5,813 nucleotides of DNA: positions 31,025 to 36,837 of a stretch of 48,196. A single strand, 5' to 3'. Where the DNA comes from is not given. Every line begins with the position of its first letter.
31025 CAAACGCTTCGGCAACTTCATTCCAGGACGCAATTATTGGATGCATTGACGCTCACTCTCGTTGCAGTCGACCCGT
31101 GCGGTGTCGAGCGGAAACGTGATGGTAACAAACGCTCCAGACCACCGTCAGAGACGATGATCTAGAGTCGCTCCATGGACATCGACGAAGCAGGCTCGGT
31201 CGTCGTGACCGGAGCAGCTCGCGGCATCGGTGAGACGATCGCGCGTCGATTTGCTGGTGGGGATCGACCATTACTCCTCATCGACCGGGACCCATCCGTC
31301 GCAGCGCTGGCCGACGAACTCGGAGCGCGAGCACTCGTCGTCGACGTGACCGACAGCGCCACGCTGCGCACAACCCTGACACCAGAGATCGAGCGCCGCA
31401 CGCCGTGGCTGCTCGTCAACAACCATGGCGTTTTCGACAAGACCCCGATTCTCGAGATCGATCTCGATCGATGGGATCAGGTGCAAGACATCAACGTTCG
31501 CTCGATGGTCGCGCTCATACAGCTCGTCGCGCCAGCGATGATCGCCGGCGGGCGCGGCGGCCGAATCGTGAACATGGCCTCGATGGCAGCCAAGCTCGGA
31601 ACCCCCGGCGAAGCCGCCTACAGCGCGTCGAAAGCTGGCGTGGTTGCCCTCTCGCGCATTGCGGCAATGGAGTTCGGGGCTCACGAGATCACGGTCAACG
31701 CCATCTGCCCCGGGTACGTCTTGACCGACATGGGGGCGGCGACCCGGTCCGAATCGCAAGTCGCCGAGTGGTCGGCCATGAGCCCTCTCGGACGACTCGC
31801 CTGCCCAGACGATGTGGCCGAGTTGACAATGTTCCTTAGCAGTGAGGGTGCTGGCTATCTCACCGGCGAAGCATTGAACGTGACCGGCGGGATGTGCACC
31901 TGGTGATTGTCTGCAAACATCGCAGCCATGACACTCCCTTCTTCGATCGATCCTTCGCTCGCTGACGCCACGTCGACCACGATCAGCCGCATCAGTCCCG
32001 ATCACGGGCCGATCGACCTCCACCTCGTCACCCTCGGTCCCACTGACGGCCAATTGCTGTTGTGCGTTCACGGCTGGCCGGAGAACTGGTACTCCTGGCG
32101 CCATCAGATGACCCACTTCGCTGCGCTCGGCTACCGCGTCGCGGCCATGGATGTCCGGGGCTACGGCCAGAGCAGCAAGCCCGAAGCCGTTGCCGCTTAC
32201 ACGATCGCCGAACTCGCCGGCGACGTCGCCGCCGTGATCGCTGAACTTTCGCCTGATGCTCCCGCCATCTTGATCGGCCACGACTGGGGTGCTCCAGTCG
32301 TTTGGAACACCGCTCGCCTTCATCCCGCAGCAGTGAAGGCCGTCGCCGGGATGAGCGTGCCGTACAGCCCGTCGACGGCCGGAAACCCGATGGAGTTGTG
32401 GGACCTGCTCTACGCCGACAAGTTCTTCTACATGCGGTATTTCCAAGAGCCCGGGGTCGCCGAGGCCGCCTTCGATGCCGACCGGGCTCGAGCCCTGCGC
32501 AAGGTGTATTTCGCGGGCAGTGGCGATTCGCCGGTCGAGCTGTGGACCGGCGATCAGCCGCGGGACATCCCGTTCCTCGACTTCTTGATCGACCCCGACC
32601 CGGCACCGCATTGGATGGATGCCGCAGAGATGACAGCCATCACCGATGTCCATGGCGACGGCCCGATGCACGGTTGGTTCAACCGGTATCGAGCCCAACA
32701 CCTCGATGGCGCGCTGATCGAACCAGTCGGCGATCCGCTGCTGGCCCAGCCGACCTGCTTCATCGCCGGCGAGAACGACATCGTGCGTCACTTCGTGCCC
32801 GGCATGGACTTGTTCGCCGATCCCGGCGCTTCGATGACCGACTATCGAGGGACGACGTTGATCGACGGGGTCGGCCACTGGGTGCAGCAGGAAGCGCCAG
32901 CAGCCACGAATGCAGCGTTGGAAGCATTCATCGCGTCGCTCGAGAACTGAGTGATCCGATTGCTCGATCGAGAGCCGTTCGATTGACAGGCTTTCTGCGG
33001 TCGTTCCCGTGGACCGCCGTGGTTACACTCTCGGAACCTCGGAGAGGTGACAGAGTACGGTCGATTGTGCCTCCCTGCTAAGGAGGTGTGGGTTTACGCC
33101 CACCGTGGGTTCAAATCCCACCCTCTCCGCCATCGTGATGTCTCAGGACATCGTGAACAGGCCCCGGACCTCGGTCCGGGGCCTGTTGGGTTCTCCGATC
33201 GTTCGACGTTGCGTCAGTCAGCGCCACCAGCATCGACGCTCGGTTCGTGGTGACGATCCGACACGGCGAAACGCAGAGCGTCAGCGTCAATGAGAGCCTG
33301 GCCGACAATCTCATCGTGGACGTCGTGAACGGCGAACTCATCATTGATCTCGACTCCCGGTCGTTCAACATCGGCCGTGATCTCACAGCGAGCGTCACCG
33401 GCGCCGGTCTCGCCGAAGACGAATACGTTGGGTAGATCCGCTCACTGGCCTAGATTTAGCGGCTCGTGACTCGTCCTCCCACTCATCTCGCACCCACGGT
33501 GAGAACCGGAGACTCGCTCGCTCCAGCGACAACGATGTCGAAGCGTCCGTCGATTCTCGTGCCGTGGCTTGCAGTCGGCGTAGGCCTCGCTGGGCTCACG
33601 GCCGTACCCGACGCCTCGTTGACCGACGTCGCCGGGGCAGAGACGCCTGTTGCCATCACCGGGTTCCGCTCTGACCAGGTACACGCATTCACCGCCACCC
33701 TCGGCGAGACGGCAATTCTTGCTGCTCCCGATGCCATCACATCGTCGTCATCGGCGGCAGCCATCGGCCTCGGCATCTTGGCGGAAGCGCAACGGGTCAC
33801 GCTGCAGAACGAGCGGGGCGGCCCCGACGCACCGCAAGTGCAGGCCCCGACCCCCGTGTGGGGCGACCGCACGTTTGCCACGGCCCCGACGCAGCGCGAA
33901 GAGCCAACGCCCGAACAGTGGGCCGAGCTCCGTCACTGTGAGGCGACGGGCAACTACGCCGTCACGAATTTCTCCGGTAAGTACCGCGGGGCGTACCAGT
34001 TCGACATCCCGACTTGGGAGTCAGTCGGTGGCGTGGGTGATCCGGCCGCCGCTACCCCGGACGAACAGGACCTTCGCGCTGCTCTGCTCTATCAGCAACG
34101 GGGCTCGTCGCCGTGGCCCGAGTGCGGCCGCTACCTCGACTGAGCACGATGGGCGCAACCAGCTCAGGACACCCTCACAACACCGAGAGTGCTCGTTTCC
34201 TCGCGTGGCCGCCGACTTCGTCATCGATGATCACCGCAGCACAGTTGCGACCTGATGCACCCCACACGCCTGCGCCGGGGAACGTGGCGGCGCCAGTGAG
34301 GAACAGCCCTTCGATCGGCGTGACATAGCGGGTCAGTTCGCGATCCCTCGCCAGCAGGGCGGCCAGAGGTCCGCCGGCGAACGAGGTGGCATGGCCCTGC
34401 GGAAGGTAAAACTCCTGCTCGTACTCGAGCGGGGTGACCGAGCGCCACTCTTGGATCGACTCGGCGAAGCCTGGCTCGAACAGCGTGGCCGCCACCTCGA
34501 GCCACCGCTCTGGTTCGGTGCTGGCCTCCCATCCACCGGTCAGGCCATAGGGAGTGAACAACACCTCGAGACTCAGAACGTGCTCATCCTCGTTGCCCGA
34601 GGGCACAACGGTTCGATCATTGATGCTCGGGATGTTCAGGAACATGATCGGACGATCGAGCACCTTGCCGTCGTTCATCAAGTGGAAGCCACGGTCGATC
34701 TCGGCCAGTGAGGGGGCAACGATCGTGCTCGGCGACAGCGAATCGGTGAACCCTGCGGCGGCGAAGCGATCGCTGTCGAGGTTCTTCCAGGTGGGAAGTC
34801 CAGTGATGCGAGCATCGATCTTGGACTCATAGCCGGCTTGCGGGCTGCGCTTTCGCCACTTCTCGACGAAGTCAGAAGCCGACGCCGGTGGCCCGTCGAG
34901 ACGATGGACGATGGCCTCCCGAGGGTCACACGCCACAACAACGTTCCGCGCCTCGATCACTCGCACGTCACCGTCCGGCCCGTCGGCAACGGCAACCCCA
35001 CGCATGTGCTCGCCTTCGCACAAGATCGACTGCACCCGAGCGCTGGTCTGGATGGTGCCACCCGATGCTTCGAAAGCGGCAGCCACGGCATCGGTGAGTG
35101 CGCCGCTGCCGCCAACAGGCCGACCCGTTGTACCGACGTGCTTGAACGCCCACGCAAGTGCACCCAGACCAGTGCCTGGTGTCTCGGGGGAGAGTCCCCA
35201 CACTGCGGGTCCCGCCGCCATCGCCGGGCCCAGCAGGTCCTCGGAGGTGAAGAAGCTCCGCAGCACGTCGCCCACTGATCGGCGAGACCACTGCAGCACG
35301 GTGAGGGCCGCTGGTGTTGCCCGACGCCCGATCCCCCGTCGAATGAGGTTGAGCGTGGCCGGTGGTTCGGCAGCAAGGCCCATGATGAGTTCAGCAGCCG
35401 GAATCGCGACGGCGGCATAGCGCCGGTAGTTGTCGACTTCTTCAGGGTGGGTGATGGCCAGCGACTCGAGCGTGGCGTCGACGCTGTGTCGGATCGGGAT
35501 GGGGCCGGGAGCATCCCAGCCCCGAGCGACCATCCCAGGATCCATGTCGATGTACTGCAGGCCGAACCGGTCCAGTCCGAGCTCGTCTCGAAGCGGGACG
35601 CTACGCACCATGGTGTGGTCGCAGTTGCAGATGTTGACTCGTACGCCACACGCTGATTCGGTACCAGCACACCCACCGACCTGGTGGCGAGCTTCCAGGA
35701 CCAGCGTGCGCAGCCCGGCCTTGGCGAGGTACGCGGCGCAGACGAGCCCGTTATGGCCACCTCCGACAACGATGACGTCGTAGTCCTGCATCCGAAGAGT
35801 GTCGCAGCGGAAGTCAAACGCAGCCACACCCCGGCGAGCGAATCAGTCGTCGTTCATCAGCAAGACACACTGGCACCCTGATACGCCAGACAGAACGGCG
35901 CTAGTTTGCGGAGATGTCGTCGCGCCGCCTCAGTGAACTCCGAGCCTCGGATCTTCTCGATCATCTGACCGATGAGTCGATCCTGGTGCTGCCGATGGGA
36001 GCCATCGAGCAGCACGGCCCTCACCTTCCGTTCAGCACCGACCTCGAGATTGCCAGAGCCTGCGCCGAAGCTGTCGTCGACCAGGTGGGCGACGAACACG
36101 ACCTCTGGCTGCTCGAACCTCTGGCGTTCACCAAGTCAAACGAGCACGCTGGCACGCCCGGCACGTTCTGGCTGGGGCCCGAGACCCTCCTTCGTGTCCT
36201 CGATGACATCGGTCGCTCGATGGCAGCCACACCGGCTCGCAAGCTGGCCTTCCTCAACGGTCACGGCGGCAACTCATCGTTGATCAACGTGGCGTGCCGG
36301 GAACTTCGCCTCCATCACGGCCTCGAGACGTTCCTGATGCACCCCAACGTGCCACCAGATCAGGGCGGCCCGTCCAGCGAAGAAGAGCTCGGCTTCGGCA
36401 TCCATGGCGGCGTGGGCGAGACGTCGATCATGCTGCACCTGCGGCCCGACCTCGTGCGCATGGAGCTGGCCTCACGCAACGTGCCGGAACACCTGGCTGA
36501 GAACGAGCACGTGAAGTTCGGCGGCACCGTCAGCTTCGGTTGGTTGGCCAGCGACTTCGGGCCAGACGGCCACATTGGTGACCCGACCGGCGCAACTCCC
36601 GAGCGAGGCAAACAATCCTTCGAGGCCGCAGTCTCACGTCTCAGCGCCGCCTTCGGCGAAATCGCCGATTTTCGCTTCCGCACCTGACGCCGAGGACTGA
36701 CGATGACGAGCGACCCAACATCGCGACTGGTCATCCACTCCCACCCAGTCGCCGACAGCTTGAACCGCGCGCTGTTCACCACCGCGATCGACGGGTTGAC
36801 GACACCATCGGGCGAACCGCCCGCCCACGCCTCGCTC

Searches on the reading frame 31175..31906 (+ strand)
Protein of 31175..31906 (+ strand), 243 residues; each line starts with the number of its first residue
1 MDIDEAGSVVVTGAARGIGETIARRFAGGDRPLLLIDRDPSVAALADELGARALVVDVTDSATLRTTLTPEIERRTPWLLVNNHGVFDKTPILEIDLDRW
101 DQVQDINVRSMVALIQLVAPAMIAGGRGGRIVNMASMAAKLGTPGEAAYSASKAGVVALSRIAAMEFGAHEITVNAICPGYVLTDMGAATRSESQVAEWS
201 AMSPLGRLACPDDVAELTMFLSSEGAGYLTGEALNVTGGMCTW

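Call 62: search_protein_families(library=pfam, proteins=[window:31175-31906:+], max_evalue=0.001)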
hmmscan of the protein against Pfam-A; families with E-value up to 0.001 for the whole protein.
window:31175-31906:+ (243 aa): 4 families
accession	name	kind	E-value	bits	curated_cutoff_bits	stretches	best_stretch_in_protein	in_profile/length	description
PF13561.12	adh_short_C2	-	1.3e-55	189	27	1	13-240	1-235/236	Enoyl-(Acyl carrier protein) reductase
PF00106.31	adh_short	-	1.7e-45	155.4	26.6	1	9-193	3-193/195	short chain dehydrogenase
PF08659.16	KR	-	5.2e-09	36.7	22.6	1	7-160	1-160/180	KR domain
PF02254.24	TrkA_N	-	8e-05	23.4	23.8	1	10-65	2-56/116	TrkA-N domain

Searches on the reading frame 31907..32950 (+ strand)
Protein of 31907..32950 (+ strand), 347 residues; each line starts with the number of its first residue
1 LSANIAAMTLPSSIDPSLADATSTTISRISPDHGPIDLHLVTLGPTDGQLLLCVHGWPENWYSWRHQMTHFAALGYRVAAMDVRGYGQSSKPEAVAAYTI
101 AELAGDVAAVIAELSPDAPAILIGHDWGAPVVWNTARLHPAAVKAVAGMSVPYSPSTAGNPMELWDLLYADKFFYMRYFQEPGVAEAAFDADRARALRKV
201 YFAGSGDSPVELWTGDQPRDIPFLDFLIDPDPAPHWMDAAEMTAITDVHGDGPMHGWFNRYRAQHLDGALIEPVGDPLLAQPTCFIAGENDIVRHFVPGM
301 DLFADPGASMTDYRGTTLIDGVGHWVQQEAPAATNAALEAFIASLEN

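Call 23: search_protein_families(library=pfam, proteins=[window:31907-32950:+], max_evalue=0.001)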
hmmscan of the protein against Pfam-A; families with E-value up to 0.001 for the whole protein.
window:31907-32950:+ (347 aa): 3 families
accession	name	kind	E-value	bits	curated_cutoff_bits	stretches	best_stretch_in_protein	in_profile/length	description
PF00561.26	Abhydrolase_1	-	5.9e-26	92.1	25.8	1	50-160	2-111/245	alpha/beta hydrolase fold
PF12697.13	Abhydrolase_6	-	7.3e-15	56.7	26.3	1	51-337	1-217/217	Alpha/beta hydrolase family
PF12146.15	Hydrolase_4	-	6.9e-12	45.6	27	1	50-151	6-109/239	Serine aminopeptidase, S33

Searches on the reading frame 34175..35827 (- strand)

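Call 23: search_protein_families(library=pfam, proteins=[window:34175-35827:-], max_evalue=0.001)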
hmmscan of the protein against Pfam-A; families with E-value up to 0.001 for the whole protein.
window:34175-35827:- (550 aa): 10 families
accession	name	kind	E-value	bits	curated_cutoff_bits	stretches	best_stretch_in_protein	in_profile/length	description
PF01593.30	Amino_oxidase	-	3.1e-15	56.9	19.8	2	177-306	137-260/443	Flavin containing amine oxidoreductase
PF13450.12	NAD_binding_8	-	4.6e-12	46.5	21.9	1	20-65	1-46/68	NAD(P)-binding Rossmann-like domain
PF01266.30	DAO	-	4.3e-10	40.1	27.9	1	17-56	1-41/353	FAD dependent oxidoreductase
PF00890.30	FAD_binding_2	-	4.7e-10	39.7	20.4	1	17-53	1-37/414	FAD binding domain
PF01946.23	Thi4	-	1.2e-07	31.7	26.2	1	11-56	13-59/235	Thi4 family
PF01494.25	FAD_binding_3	-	8.8e-06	25.6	22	1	15-48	1-34/349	FAD binding domain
PF03486.20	HI0933_like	-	1.1e-05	25.5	50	1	17-68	2-51/244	HI0933-like protein Rossmann domain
PF12831.13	FAD_oxidored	-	2.4e-05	24.2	27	1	17-54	1-38/416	FAD dependent oxidoreductase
PF07992.20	Pyr_redox_2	-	0.00011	22.2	26.1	1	16-56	1-43/291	Pyridine nucleotide-disulphide oxidoreductase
PF01134.28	GIDA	-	0.00042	19.9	22.1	1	17-53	1-38/391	Glucose inhibited division protein A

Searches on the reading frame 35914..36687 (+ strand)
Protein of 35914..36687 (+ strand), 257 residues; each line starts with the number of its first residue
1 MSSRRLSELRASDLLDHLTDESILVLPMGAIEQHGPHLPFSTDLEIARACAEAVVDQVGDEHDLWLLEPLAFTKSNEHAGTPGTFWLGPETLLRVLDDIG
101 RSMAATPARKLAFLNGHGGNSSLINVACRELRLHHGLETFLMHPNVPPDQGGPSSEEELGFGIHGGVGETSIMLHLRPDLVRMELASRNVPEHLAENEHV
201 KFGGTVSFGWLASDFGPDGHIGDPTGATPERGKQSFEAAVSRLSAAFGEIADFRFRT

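Call 62: search_protein_families(library=pfam, proteins=[window:35914-36687:+], max_evalue=0.001)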
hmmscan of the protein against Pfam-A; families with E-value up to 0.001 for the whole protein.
window:35914-36687:+ (257 aa): 1 family
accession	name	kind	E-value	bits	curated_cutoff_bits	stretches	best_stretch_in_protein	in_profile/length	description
PF02633.19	Creatininase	-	3.3e-65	220.3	31.3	1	8-246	2-237/238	Creatinine amidohydrolase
